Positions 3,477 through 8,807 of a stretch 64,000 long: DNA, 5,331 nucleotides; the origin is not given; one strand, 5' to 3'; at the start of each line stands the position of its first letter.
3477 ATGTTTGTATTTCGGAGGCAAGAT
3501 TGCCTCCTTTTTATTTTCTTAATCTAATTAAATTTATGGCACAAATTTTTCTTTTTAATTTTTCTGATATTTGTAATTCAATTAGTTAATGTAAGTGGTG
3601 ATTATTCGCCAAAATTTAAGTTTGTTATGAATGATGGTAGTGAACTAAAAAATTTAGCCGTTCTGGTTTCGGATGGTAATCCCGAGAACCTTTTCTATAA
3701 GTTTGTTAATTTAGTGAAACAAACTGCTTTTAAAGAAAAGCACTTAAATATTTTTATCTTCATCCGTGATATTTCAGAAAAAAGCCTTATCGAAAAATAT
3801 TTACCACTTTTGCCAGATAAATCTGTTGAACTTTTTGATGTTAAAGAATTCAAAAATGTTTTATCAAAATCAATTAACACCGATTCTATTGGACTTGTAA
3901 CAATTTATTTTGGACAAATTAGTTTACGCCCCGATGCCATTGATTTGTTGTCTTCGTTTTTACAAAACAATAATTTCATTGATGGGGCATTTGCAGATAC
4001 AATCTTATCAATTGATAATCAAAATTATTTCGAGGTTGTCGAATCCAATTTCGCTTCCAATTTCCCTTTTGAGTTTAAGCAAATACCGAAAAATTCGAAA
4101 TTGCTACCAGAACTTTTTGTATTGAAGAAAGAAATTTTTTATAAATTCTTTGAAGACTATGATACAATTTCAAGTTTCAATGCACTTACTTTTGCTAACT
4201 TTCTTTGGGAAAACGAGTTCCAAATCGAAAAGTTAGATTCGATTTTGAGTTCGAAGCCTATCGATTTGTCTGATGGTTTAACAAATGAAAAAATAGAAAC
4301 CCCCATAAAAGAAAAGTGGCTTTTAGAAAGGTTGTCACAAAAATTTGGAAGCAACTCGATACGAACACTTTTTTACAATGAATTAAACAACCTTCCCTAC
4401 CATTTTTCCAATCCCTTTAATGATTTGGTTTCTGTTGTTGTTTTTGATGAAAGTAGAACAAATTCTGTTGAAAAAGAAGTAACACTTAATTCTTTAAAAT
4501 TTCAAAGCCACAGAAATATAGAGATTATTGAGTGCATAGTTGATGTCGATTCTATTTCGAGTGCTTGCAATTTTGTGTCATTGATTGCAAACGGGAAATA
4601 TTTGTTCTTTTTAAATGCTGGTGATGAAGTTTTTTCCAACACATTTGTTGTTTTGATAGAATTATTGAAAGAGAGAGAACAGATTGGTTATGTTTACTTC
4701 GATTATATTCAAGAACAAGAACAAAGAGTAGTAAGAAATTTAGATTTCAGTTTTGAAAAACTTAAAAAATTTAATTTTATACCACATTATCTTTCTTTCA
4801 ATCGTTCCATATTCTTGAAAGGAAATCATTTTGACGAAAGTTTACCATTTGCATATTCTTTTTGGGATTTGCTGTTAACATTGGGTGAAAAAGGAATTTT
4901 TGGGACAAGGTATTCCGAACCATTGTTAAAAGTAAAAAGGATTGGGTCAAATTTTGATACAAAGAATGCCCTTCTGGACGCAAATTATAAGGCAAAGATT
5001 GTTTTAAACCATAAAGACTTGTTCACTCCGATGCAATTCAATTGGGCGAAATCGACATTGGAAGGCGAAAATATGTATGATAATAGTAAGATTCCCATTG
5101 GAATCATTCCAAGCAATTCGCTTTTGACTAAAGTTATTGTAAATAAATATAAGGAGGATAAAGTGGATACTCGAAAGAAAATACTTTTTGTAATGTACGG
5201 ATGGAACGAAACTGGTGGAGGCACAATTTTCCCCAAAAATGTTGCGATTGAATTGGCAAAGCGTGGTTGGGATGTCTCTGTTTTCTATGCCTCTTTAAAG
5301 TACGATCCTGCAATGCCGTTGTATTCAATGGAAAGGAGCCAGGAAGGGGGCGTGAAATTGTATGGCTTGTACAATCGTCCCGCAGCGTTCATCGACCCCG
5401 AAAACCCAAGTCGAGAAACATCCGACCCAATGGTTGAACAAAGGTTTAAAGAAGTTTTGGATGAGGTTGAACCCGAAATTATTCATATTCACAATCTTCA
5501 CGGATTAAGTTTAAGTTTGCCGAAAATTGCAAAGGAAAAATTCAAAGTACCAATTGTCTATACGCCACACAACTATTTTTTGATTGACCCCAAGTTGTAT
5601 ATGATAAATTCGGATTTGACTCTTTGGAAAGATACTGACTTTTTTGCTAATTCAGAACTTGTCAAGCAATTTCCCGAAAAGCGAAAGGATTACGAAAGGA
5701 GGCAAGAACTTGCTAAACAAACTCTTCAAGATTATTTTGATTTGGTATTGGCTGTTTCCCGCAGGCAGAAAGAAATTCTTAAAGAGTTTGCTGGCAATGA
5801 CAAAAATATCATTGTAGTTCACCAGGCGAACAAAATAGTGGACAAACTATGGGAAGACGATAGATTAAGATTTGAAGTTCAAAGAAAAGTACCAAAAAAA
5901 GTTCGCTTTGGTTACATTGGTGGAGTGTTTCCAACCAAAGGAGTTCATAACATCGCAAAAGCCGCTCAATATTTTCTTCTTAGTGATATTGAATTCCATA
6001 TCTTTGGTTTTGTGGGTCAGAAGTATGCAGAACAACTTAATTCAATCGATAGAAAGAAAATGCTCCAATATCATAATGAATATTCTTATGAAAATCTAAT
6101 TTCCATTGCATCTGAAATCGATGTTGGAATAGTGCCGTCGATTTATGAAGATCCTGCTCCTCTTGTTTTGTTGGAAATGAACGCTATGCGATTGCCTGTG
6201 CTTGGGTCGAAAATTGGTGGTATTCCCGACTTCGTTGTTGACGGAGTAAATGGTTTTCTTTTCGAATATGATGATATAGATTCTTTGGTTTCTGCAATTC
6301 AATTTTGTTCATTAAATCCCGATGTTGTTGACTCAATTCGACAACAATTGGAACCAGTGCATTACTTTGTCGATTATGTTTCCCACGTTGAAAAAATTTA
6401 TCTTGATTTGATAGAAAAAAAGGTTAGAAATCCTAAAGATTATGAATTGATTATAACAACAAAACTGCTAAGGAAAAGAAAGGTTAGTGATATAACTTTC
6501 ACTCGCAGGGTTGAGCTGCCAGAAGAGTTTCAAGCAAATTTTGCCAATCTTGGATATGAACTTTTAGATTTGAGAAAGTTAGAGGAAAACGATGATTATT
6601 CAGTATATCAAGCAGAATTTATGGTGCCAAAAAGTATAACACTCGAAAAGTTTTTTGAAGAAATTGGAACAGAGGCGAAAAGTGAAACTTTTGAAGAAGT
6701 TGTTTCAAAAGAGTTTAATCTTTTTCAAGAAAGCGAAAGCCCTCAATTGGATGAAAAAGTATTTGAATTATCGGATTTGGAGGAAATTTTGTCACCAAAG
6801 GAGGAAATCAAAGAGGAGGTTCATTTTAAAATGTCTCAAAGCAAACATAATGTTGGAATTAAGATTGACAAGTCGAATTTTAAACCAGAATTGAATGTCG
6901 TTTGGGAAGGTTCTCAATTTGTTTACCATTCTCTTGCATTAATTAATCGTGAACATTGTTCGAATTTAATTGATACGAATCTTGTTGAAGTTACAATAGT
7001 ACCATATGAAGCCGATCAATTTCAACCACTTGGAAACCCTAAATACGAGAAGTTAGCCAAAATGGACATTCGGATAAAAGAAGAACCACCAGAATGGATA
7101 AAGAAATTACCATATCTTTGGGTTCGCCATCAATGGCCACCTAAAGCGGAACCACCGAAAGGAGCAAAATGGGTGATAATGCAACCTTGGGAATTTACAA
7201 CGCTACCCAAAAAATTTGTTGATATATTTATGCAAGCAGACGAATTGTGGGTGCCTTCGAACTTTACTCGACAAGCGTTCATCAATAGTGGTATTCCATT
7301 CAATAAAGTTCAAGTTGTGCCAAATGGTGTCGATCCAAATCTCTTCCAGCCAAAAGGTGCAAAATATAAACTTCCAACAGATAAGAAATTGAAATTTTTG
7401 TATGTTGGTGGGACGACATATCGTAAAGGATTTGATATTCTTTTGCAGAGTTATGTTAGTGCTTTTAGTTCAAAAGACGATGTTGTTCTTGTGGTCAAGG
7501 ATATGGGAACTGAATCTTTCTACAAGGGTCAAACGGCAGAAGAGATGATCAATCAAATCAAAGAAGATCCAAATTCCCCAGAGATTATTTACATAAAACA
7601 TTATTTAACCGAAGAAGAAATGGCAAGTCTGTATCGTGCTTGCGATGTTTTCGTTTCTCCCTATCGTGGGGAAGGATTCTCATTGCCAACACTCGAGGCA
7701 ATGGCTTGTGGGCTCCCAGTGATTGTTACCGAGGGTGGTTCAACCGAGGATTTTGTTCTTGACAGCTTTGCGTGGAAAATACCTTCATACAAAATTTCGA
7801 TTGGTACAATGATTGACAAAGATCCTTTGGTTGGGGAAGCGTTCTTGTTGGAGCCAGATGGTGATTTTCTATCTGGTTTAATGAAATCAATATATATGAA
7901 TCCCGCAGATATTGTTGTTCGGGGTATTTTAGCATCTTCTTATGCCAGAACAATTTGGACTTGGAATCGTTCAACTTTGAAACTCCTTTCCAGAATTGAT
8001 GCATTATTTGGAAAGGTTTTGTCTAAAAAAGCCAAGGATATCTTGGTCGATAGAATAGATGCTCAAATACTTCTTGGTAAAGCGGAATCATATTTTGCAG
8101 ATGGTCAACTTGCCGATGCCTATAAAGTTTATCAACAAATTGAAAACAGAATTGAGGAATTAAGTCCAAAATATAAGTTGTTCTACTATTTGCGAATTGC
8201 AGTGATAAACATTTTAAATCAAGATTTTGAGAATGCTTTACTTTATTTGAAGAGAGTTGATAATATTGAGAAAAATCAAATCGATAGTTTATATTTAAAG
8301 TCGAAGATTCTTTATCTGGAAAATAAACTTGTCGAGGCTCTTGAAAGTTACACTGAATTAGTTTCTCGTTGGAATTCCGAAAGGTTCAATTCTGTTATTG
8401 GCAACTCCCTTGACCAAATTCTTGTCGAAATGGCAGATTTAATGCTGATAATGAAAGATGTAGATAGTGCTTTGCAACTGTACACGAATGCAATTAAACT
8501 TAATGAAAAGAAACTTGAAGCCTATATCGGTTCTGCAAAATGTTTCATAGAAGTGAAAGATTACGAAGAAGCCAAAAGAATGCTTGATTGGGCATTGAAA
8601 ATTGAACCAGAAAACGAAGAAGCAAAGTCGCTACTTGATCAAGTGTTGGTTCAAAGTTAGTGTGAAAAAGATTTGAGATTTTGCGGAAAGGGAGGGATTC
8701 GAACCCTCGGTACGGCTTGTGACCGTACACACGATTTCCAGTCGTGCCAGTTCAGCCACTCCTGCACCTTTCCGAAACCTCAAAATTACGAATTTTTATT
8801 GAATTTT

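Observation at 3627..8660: Single 1677-aa polypeptide combining GT2, two GT4 domains and a TPR tail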

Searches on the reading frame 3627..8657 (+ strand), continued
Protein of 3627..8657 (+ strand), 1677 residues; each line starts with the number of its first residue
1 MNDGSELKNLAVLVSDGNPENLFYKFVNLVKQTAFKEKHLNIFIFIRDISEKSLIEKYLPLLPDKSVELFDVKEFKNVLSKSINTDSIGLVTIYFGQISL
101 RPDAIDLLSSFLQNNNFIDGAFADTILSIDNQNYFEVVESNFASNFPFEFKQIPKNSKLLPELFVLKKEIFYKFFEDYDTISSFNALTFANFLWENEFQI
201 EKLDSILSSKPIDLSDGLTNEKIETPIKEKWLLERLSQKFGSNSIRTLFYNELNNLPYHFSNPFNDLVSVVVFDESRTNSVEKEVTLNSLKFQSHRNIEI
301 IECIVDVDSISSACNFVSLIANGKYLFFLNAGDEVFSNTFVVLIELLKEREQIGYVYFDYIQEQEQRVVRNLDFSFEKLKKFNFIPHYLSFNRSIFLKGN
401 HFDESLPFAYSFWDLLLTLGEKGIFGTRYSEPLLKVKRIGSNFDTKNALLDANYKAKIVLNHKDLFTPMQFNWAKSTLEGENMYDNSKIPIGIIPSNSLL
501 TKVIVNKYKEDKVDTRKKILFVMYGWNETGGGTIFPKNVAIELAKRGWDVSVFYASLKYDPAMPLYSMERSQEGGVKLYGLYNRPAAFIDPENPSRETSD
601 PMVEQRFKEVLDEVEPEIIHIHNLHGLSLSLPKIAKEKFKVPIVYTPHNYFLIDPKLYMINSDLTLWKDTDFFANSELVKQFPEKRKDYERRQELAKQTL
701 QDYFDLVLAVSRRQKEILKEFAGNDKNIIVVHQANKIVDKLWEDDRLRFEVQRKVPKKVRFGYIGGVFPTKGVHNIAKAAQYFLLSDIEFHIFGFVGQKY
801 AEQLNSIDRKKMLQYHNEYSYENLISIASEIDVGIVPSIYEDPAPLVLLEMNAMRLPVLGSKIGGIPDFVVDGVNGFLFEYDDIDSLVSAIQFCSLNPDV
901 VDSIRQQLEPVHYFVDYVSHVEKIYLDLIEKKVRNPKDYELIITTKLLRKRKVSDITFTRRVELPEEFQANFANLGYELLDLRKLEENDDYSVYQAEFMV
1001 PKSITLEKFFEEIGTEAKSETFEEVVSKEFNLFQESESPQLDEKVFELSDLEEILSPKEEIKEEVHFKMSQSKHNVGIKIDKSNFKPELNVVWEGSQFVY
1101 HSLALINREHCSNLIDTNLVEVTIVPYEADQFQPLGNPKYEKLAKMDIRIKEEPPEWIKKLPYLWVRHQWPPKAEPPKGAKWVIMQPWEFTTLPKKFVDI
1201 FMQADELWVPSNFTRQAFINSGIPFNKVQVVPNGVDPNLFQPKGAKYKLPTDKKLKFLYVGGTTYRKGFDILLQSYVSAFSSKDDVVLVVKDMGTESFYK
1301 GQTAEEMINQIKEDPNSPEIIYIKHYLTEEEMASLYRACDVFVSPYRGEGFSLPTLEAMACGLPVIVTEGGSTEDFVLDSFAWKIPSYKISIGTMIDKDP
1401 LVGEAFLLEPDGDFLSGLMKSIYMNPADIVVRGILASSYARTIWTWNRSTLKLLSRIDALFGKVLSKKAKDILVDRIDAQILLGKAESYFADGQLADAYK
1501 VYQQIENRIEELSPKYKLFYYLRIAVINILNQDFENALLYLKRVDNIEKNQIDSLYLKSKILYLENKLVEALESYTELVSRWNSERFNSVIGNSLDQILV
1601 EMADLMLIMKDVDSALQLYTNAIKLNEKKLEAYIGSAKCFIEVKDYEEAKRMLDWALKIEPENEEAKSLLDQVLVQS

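Call 20: find_encoding_contigs(protein=P0008, flank=8000, max_places=1)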
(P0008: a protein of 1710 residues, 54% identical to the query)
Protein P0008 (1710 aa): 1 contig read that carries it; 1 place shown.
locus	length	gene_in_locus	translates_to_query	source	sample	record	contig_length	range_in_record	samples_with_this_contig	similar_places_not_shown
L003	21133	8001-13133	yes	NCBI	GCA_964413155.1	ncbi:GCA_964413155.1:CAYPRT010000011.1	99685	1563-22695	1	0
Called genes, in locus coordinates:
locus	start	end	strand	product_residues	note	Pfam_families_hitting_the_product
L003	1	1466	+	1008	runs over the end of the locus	?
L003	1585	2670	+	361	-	PF16656:Pur_ac_phosph_N (faint), PF00041:fn3 (weak)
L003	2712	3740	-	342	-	PF08240:ADH_N, PF00107:ADH_zinc_N, PF13602:ADH_zinc_N_2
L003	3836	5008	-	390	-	PF00108:Thiolase_N, PF00109:ketoacyl-synt (weak), PF02803:Thiolase_C, PF22691:Thiolase_C_1 (weak)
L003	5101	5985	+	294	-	PF00892:EamA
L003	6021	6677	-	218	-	-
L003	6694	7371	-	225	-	PF13682:CZB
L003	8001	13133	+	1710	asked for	PF13439:Glyco_transf_4, PF13579:Glyco_trans_4_4 (weak), PF00534:Glycos_transf_1, PF13692:Glyco_trans_1_4, PF00534:Glycos_transf_1, PF20706:GT4-conflict, PF13692:Glyco_trans_1_4, PF14559:TPR_19, +4 more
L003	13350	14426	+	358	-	PF02016:Peptidase_S66, PF17676:Peptidase_S66C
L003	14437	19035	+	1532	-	PF00092:VWA, PF13519:VWA_2, PF15780:ASH (faint), PF22073:Cep192_D4 (faint), PF22544:HYDIN_VesB_CFA65-like_Ig (faint), PF12371:TMEM131_like_N (faint), PF22066:Cep192_D8 (faint), PF18962:Por_Secre_tail, +1 more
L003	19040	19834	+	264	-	PF00793:DAHP_synth_1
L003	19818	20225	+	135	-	-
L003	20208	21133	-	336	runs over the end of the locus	PF01408:GFO_IDH_MocA, PF02894:GFO_IDH_MocA_C, PF22725:GFO_IDH_MocA_C3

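Call 21: find_encoding_contigs(protein=P0014, flank=8000, max_places=1)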
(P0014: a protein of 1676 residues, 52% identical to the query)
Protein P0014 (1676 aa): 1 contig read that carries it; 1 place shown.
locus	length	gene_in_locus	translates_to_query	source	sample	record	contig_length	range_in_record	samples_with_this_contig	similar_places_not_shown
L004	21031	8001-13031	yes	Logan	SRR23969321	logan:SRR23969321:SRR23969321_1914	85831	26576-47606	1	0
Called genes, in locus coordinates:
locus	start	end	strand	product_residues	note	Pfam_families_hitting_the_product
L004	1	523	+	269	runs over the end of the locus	PF00005:ABC_tran, PF02463:SMC_N (weak), PF13304:AAA_21 (faint)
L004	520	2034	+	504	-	PF00497:SBP_bac_3, PF10613:Lig_chan-Glu_bd, PF00528:BPD_transp_1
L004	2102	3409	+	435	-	-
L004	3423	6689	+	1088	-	PF26549:Tricorn_N, PF26550:Tricorn_2nd, PF07676:PD40, PF26549:Tricorn_N, PF26550:Tricorn_2nd, PF07676:PD40, PF14684:Tricorn_C1, PF14685:PDZ_Tricorn, +5 more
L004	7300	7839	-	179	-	PF00156:Pribosyltran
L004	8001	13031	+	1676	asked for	PF00515:TPR_1 (faint), PF13439:Glyco_transf_4, PF00534:Glycos_transf_1, PF13692:Glyco_trans_1_4, PF00534:Glycos_transf_1, PF13692:Glyco_trans_1_4, PF20706:GT4-conflict (weak), PF14559:TPR_19, +9 more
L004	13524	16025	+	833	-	PF13620:CarboxypepD_reg, PF13715:CarbopepD_reg_2, PF07715:Plug, PF00593:TonB_dep_Rec_b-barrel, PF14905:OMP_b-brl_3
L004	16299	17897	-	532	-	PF22073:Cep192_D4 (faint), PF04231:Endonuclease_1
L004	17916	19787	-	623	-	PF02574:S-methyl_trans, PF02219:MTHFR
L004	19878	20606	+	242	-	PF18978:DUF5714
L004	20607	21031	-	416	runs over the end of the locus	PF00890:FAD_binding_2 (faint), PF01134:GIDA (faint), PF01266:DAO (faint), PF01494:FAD_binding_3 (faint), PF07992:Pyr_redox_2, PF13450:NAD_binding_8 (weak), PF00070:Pyr_redox, PF22366:NDH2_C (weak), +3 more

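Call 22: find_encoding_contigs(protein=P0007, flank=8000, max_places=1)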
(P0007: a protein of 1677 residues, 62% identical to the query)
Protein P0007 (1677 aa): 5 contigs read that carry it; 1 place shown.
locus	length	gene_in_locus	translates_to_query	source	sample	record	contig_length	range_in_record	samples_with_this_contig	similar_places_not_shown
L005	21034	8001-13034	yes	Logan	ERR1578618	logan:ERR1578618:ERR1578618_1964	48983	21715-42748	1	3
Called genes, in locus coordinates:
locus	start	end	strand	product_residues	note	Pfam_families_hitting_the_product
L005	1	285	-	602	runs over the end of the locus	PF01401:Peptidase_M2, PF02074:Peptidase_M32 (faint)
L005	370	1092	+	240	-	-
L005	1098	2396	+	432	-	PF11104:PilM_2 (faint), PF02491:SHS2_FTSA, PF06723:MreB_Mbl (weak), PF14450:FtsA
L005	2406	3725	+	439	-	PF00091:Tubulin, PF12327:FtsZ_C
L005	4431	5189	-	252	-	PF00892:EamA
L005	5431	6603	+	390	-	PF00108:Thiolase_N, PF22691:Thiolase_C_1 (faint), PF02803:Thiolase_C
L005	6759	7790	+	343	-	PF08240:ADH_N, PF00107:ADH_zinc_N, PF13602:ADH_zinc_N_2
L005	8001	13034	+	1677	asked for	PF13439:Glyco_transf_4, PF00534:Glycos_transf_1, PF13692:Glyco_trans_1_4, PF13439:Glyco_transf_4, PF00534:Glycos_transf_1, PF13692:Glyco_trans_1_4, PF20706:GT4-conflict, PF14559:TPR_19, +6 more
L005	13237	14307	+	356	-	PF02016:Peptidase_S66, PF17676:Peptidase_S66C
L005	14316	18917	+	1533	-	PF00092:VWA, PF13519:VWA_2, PF15780:ASH (faint), PF22073:Cep192_D4 (faint), PF22544:HYDIN_VesB_CFA65-like_Ig (faint), PF12371:TMEM131_like_N (faint), PF22066:Cep192_D8 (faint), PF24798:Ig-CFAP74_4th (weak)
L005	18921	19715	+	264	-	PF00793:DAHP_synth_1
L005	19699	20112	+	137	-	-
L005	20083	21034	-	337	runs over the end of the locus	PF01408:GFO_IDH_MocA, PF01488:Shikimate_DH (faint), PF07991:KARI_N (weak), PF22725:GFO_IDH_MocA_C3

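Call 68: search_protein_families(library=padloc, proteins=[window:3627-8657:+], max_evalue=0.001)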
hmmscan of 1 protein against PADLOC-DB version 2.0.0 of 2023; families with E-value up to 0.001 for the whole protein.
window:3627-8657:+ (1677 aa): 0 families
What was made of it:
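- On Anti-phage / conflict-system GT4 (PF20706; PADLOC): PADLOC gives no hit (call 68).
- Tried and rejected: There is no PADLOC hit (call 68).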

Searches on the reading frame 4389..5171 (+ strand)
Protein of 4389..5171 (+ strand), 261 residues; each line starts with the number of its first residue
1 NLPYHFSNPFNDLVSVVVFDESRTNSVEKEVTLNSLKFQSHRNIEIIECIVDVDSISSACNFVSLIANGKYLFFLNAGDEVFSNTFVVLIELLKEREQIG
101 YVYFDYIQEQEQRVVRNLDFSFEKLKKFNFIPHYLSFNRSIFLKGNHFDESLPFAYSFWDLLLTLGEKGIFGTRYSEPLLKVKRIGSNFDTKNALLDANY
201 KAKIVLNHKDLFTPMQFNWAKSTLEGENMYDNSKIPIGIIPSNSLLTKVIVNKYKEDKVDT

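Call 9: search_protein_families(library=pfam, proteins=[window:4389-5171:+], max_evalue=0.1)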
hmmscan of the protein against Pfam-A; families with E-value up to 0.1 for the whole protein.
window:4389-5171:+ (261 aa): 2 families
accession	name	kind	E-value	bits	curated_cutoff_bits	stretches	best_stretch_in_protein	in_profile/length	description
PF00535.33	Glycos_transf_2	-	0.007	16.8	23.3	1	16-130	31-132/168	Glycosyl transferase family 2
PF22439.1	TAdV_Fibre-like_head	-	0.093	13.3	26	0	59-97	51-89/135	Turkey Adenovirus 3 Fibre protein-like, head domain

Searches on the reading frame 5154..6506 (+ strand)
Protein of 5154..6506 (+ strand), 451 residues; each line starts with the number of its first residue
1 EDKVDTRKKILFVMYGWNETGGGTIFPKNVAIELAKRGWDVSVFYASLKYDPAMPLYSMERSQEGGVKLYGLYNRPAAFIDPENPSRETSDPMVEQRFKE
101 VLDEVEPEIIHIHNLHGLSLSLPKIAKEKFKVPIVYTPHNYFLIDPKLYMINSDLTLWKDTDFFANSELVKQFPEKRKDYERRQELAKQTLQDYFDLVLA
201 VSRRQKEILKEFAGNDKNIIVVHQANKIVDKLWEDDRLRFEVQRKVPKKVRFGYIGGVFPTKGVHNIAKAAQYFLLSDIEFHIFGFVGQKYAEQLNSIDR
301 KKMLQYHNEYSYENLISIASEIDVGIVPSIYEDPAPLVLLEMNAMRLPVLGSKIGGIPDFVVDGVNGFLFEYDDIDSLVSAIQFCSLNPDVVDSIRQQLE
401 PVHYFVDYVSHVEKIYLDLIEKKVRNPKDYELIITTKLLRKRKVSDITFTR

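Call 24: search_solved_structures(query=window:5154-6506:+, max_evalue=0.001, show_alignments=1)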
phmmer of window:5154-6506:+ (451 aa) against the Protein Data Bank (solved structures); distinct sequences matched with E-value up to 0.001: 10.
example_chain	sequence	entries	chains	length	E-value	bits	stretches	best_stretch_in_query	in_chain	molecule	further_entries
6tvp_A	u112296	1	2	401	3.1e-06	30.2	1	252-379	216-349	Alpha-maltose-1-phosphate synthase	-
9v0l_A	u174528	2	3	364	4.4e-06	29.6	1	247-420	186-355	tetrahydrobiopterin glucosyltransferases | tetrahydrobiopterin glucosyltransferase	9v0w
5d00_A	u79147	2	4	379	9.5e-06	28.6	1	308-421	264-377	N-acetyl-alpha-D-glucosaminyl L-malate synthase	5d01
6kih_A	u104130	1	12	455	2.6e-05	27.1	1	308-389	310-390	Tll1590 protein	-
3c4q_A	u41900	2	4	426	3.8e-05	26.6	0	290-372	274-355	Predicted glycosyltransferases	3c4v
3c48_A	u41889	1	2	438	4.3e-05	26.4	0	290-372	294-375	Predicted glycosyltransferases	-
2jjm_A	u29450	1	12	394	0.00015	24.6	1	333-421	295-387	GLYCOSYL TRANSFERASE, GROUP 1 FAMILY PROTEIN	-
3mbo_A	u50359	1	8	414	0.00017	24.4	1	333-421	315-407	Glycosyltransferase, group 1 family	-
7qnt_AAA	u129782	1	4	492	0.00032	23.5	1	249-382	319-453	TarM(Se)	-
7qd7_AAA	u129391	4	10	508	0.00034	23.4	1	249-382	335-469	TarM(Se)_G117R | TarM(Se)_G117R-4RboP | TarM(Se)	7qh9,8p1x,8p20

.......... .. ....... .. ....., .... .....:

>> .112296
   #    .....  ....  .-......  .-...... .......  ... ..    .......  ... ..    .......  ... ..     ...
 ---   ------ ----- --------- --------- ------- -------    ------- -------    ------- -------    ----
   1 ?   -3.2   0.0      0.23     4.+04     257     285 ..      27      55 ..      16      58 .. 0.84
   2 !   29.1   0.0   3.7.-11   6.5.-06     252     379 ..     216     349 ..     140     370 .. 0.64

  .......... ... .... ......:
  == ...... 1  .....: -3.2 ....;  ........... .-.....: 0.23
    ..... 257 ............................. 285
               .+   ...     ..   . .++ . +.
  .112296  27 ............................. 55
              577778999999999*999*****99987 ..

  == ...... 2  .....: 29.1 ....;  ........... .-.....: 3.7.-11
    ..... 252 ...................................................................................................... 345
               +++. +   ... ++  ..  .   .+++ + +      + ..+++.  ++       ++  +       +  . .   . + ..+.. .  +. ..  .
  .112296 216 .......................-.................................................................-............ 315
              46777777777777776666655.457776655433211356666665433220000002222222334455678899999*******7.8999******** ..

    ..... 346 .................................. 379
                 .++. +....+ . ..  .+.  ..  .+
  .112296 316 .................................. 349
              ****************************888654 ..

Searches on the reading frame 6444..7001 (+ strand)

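Call 9: search_protein_families(library=pfam, proteins=[window:6444-7001:+], max_evalue=0.1)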
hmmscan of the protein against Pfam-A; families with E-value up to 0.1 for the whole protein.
window:6444-7001:+ (186 aa): 2 families
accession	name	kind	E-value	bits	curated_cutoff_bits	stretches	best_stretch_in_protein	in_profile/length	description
PF25325.1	EF-hand_EFHB_C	-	0.03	14.5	27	1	51-86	11-47/75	EFHB C-terminal EF-hand domain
PF22438.2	FlgA_HD-like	-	0.083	13.4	26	0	70-101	6-37/68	Flagellar protein FlgA, HotDog domain-like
